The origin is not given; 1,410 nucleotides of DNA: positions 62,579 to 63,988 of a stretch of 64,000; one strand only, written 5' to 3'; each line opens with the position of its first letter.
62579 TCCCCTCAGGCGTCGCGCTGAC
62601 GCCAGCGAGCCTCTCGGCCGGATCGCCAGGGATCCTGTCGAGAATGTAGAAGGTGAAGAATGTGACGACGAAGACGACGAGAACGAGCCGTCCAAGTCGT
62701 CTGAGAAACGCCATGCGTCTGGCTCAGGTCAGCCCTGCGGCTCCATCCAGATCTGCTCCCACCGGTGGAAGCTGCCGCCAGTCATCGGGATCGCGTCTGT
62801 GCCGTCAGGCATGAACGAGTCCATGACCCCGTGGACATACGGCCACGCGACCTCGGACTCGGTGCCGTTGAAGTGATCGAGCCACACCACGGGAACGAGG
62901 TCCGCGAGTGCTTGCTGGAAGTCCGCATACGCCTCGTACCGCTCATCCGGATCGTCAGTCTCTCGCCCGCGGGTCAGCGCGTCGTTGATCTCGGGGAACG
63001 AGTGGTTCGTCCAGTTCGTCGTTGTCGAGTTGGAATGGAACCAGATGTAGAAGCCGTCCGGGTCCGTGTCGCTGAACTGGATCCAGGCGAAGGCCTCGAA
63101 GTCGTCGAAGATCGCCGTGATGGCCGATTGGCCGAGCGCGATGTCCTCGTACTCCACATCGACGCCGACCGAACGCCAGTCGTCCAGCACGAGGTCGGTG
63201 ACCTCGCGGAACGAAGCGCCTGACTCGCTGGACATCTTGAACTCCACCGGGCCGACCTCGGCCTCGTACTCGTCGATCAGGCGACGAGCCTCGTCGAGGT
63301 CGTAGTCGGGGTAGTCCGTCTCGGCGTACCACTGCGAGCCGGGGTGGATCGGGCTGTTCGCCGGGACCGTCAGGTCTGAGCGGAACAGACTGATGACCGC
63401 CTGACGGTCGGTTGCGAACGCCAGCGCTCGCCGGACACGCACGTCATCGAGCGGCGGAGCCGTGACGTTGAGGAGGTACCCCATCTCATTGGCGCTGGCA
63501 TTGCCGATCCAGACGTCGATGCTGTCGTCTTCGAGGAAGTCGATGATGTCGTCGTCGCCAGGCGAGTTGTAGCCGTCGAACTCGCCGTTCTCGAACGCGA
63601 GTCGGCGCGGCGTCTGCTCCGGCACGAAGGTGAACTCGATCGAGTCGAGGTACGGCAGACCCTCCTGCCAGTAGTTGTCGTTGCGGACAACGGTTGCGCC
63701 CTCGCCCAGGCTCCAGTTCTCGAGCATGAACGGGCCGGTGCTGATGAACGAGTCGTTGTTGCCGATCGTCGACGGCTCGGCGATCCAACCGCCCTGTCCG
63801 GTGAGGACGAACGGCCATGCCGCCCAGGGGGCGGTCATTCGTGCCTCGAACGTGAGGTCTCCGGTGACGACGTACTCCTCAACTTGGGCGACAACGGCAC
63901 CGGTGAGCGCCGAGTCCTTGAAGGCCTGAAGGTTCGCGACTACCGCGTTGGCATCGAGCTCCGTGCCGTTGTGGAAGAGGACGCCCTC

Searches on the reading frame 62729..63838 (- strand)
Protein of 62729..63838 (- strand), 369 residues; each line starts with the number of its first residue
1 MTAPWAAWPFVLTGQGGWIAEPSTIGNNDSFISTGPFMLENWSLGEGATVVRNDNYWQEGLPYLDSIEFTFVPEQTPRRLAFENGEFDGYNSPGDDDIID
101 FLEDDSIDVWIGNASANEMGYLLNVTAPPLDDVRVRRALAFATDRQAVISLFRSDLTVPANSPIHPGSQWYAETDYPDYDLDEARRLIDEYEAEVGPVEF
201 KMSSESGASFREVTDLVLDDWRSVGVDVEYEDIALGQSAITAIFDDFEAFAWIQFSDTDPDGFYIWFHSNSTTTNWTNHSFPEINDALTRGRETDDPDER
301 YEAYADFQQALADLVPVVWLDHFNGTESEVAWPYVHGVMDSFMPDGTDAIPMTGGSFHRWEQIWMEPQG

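Call 84: find_encoding_contigs(protein=window:62729-63838:-, flank=10000, max_places=3)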
Protein window:62729-63838:- (369 aa): no gene with exactly this product is on record in the collection.
